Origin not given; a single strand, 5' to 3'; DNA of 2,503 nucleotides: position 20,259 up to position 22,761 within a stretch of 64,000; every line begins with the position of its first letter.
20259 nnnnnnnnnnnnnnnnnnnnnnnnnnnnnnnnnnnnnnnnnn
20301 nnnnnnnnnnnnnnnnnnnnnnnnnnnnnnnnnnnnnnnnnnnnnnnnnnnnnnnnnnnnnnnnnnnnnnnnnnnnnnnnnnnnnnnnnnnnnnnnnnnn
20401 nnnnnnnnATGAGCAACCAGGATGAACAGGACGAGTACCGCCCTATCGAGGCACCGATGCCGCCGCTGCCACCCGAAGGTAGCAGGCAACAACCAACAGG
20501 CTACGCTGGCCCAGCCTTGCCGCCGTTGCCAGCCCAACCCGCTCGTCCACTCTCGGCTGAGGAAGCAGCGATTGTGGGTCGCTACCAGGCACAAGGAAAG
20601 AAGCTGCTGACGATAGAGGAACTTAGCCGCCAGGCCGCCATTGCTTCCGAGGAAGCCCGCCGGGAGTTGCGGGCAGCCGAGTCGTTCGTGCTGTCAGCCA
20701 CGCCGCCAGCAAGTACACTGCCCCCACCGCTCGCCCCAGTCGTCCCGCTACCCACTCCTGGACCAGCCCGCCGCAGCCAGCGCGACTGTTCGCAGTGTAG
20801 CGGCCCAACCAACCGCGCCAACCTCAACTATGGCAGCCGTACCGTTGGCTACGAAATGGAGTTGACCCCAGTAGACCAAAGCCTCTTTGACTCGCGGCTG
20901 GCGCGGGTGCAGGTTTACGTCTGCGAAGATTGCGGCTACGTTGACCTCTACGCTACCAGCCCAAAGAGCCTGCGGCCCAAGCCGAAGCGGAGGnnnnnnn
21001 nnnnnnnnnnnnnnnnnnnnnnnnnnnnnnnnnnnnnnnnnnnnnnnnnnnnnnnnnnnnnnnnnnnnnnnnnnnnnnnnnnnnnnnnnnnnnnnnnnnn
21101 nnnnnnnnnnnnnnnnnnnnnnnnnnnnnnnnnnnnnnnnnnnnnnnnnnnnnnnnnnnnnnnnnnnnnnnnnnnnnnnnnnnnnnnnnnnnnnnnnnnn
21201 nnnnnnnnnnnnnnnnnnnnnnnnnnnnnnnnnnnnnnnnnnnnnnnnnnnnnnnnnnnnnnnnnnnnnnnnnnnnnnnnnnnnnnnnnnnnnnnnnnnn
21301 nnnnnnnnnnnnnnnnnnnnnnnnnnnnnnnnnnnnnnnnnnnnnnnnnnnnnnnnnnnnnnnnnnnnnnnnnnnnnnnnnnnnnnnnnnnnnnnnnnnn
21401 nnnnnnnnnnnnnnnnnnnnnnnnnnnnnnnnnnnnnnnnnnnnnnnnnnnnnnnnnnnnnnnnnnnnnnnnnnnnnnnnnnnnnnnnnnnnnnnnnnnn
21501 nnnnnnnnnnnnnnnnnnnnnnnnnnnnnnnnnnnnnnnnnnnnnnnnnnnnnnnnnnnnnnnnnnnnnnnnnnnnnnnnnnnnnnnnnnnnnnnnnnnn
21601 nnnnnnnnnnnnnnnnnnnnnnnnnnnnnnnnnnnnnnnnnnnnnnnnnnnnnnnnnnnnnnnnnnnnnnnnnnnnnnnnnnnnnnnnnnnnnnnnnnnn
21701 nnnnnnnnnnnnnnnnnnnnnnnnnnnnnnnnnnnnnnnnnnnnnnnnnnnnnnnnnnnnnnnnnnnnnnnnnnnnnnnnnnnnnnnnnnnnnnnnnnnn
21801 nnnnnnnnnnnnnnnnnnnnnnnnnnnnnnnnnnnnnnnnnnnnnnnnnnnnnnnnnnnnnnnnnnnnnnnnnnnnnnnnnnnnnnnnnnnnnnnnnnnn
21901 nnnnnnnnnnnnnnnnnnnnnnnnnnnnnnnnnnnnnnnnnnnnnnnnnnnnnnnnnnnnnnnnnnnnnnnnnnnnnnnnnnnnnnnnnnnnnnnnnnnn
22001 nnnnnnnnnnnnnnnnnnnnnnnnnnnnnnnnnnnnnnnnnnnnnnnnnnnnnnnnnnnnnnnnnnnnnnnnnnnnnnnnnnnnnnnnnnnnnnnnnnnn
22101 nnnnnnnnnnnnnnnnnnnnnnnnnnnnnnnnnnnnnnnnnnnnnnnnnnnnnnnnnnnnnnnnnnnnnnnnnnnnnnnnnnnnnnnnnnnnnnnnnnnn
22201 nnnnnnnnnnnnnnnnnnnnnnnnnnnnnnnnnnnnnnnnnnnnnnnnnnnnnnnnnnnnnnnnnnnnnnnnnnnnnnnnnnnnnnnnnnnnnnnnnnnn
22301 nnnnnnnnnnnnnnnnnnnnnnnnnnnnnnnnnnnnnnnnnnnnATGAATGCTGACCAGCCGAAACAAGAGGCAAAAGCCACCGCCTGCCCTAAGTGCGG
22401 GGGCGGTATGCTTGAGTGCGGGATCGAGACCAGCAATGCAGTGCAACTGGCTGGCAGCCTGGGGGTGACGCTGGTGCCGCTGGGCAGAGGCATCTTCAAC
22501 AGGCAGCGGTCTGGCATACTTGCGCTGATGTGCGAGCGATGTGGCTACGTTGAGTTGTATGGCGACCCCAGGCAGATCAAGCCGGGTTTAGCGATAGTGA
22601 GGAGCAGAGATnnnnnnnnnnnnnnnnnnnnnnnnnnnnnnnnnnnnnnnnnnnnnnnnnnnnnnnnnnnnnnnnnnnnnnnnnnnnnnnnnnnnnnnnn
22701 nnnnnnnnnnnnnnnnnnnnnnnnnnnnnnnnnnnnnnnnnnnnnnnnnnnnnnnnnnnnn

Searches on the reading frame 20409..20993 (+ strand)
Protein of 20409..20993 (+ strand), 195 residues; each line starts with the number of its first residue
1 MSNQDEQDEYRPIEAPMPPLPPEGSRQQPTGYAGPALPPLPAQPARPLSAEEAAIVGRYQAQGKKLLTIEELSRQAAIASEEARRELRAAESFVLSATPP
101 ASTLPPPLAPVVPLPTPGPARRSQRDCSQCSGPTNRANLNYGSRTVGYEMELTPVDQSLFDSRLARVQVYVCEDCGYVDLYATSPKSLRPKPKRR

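Call 11: search_protein_families(library=pfam, max_evalue=0.1, proteins=[window:20409-20993:+])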
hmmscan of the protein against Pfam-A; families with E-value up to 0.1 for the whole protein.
window:20409-20993:+ (195 aa): 1 family
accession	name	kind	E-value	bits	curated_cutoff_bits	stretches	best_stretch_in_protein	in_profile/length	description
PF09855.14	Zn_ribbon_13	-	0.055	14.1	23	0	159-184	25-50/63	Nucleic-acid-binding protein containing Zn-ribbon domain (DUF2082)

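Call 12: search_protein_families(library=ncbifam, max_evalue=0.1, proteins=[window:20409-20993:+])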
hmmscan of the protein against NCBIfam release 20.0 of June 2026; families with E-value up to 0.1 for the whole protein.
window:20409-20993:+ (195 aa): 0 families

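Call 16: find_homologous_proteins(query=A1, max_evalue=0.001)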
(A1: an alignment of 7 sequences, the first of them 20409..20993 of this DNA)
Query A1 (7 sequences) (195 aa, profile of the alignment): 9 proteins with E <= 0.001 among 5667 candidates.
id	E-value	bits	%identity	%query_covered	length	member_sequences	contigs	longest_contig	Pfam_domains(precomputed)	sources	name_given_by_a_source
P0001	1.6e-25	107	100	100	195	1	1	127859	-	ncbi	-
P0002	7.0e-24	102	28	44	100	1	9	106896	-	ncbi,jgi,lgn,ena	-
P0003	1.6e-23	101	77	100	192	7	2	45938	-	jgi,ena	-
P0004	2.5e-19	87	58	10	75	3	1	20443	-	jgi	-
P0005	5.5e-17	80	38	17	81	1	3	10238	-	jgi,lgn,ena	-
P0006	3.2e-14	71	54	12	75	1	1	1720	-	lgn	-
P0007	2.2e-11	62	50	99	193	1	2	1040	-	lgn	-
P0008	3.6e-9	55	40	10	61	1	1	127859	-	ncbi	-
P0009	9.9e-9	53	32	17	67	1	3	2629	-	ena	-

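Call 17: find_encoding_contigs(protein=P0003, flank=8000, max_places=4)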
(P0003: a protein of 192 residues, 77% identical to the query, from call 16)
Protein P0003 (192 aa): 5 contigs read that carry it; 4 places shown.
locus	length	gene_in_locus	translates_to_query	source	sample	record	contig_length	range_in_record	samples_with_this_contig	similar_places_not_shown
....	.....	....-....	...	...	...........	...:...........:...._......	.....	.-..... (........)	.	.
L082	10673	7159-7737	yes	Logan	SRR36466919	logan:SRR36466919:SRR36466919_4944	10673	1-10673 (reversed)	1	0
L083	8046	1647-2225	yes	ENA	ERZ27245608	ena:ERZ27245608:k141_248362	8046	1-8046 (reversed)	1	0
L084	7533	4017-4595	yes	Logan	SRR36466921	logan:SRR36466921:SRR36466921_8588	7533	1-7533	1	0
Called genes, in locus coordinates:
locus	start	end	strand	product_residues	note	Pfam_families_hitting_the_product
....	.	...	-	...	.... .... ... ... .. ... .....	-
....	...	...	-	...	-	-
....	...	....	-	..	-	-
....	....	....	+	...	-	-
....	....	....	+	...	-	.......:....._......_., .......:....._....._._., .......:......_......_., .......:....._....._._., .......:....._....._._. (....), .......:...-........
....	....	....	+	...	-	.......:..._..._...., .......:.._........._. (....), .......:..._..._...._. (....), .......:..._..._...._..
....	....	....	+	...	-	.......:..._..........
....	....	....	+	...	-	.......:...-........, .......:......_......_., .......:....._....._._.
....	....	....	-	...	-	-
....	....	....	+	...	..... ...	-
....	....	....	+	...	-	-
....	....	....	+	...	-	-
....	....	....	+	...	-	-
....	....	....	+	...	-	-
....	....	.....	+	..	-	-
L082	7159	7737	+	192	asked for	-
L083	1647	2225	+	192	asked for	-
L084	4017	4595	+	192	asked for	-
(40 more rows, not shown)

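Call 18: find_encoding_contigs(protein=P0002, flank=8000, max_places=6)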
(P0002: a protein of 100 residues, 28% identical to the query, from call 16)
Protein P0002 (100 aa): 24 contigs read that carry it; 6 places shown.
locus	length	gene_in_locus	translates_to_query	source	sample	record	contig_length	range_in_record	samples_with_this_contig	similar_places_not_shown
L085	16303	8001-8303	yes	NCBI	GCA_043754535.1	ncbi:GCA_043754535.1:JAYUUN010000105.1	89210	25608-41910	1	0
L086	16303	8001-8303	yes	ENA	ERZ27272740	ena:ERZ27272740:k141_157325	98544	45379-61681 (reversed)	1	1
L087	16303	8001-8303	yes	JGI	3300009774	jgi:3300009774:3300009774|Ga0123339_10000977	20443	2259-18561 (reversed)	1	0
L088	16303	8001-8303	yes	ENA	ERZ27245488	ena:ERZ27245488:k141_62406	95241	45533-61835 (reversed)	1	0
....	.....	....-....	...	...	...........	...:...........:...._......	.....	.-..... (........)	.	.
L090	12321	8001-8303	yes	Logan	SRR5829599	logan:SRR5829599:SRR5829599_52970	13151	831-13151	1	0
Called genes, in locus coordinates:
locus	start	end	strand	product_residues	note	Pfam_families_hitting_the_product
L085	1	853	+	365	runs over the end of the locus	-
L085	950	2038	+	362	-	PF13439:Glyco_transf_4, PF13579:Glyco_trans_4_4, PF00534:Glycos_transf_1, PF13692:Glyco_trans_1_4, PF13524:Glyco_trans_1_2 (weak), PF20706:GT4-conflict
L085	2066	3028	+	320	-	PF01408:GFO_IDH_MocA, PF08635:ox_reductase_C (weak), PF02894:GFO_IDH_MocA_C (weak), PF22725:GFO_IDH_MocA_C3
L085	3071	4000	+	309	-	PF00296:Bac_luciferase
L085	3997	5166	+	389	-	PF20706:GT4-conflict, PF00534:Glycos_transf_1, PF13692:Glyco_trans_1_4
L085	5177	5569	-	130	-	-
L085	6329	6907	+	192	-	-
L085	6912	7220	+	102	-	-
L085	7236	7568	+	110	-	-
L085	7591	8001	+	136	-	-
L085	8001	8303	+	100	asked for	-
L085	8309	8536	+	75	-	-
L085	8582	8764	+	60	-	-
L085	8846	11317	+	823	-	PF00133:tRNA-synt_1, PF09334:tRNA-synt_1g, PF13603:tRNA-synt_1_2, PF00133:tRNA-synt_1, PF09334:tRNA-synt_1g (weak), PF08264:Anticodon_1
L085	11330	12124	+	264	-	PF07091:FmrO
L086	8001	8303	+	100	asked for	-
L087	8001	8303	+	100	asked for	-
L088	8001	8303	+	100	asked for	-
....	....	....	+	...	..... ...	-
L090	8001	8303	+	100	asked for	-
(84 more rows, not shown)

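Call 21: find_encoding_contigs(protein=P0007, flank=8000, max_places=4)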
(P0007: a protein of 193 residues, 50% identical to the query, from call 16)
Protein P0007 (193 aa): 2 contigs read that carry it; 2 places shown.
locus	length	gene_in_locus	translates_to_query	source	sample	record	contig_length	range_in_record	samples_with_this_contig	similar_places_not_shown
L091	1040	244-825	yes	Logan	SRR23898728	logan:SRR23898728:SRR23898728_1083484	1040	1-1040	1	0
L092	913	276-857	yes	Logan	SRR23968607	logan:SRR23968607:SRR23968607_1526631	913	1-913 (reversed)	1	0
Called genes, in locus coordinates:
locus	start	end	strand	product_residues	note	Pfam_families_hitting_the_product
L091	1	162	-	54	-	?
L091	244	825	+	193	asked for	-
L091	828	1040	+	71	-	?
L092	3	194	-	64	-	?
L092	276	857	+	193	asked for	-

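Call 22: find_encoding_contigs(protein=P0006, flank=8000, max_places=4)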
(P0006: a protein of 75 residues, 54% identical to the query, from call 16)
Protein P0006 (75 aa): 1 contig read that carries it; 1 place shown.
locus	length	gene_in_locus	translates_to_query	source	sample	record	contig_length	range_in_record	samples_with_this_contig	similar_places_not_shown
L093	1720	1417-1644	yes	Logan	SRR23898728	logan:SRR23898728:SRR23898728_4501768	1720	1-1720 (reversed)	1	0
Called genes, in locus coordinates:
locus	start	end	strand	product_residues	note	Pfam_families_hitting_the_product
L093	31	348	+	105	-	-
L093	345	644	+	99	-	-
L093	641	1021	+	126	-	-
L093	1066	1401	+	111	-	-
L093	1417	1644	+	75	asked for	-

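Call 23: find_encoding_contigs(protein=P0009, flank=8000, max_places=4)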
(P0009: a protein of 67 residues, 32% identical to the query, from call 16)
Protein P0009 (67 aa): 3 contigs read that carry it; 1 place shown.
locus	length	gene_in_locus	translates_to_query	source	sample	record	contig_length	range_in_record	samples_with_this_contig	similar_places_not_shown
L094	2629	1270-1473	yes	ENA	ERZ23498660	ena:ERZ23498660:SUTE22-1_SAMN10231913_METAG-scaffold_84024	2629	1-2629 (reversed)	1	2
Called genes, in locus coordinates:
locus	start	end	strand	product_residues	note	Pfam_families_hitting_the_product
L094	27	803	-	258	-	PF01261:AP_endonuc_2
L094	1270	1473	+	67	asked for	-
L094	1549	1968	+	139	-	-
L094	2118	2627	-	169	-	?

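Call 93: search_protein_families(library=padloc, max_evalue=0.01, proteins=[window:20409-20993:+, P0002])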
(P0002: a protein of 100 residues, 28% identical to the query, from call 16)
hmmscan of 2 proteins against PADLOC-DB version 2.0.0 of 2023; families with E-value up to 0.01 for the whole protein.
window:20409-20993:+ (195 aa): 0 families

P0002 (100 aa): 0 families

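Call 94: search_protein_families(library=phrogs, max_evalue=0.01, proteins=[window:20409-20993:+, P0002])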
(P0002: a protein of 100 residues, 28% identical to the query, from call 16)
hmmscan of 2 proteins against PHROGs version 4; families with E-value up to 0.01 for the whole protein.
window:20409-20993:+ (195 aa): 0 families

P0002 (100 aa): 0 families

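Call 110: predict_structure(alignment_id=A9)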
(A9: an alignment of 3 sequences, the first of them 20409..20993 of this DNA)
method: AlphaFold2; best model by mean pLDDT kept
length: 195 residues; sequences in the alignment: 3
mean_pLDDT: 59.9   pTM: 0.25
mean pLDDT of the five models: 59.9, 58.1, 51.2, 49.3, 45.8
residues with pLDDT >= 90: 0; 70-90: 42; 50-70: 101; < 50: 52
segments of 3 or more residues with pLDDT < 50: 1-4, 96-105, 107-111, 113-138
pLDDT, mean of each block of 10 residues (from residue 1): 52 65 57 63 68 79 77 76 65 49 46 43 42 47 62 65 65 63 56 56
secondary structure, 60 per line:
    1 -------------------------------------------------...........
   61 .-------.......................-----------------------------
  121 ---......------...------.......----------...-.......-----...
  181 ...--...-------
elements in order: H50-61 H69-91 H124-129 E145-151 E166-172 E178-183
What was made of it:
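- Tried and rejected: The m1 model was too poor (pLDDT 60) to search (call 110).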

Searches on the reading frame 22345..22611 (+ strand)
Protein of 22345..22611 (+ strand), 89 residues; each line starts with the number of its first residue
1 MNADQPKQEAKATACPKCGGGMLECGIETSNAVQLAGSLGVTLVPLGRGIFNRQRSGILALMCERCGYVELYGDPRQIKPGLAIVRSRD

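Call 11: search_protein_families(library=pfam, max_evalue=0.1, proteins=[window:22345-22611:+])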
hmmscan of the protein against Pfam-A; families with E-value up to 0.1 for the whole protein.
window:22345-22611:+ (89 aa): 4 families
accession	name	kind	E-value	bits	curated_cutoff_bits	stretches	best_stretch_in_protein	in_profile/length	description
PF09855.14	Zn_ribbon_13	-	2.6e-05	24.7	23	1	15-73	2-48/63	Nucleic-acid-binding protein containing Zn-ribbon domain (DUF2082)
PF13453.11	Zn_ribbon_TFIIB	-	0.0036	17.1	22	0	10-24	17-31/41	Transcription factor zinc-finger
PF09723.15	Zn_ribbon_8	-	0.011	16.2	34.4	1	5-22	19-36/41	Zinc ribbon domain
PF14369.11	Zn_ribbon_19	-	0.031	14.9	30.8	1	10-24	19-33/35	zinc-ribbon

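Call 12: search_protein_families(library=ncbifam, max_evalue=0.1, proteins=[window:22345-22611:+])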
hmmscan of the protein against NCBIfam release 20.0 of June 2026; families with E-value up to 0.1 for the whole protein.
window:22345-22611:+ (89 aa): 4 families
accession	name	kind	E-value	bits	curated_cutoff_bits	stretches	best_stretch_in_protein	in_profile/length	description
NF041913.1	HVO_2142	equivalog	0.0047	16.8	90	0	1-29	1-28/48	HVO_2142 family zinc finger protein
TIGR04165.1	methano_modCys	hypoth_equivalog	0.011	16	60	0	60-72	36-48/50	TIGR04165 family Cys-rich peptide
TIGR02605.1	CxxC_CxxC_SSSS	subfamily_domain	0.017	15.2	31.3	1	7-37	21-50/52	FmdB family zinc ribbon protein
NF001669.0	PRK00432.1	equivalog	0.054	13.5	54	0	6-20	20-34/58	30S ribosomal protein S27ae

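Call 93: search_protein_families(library=padloc, max_evalue=0.01, proteins=[window:22345-22587:+])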
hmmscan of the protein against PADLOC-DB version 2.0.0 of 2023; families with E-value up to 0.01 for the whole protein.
window:22345-22587:+ (81 aa): 0 families

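Call 94: search_protein_families(library=phrogs, max_evalue=0.01, proteins=[window:22345-22587:+])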
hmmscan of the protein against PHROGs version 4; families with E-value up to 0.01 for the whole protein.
window:22345-22587:+ (81 aa): 0 families
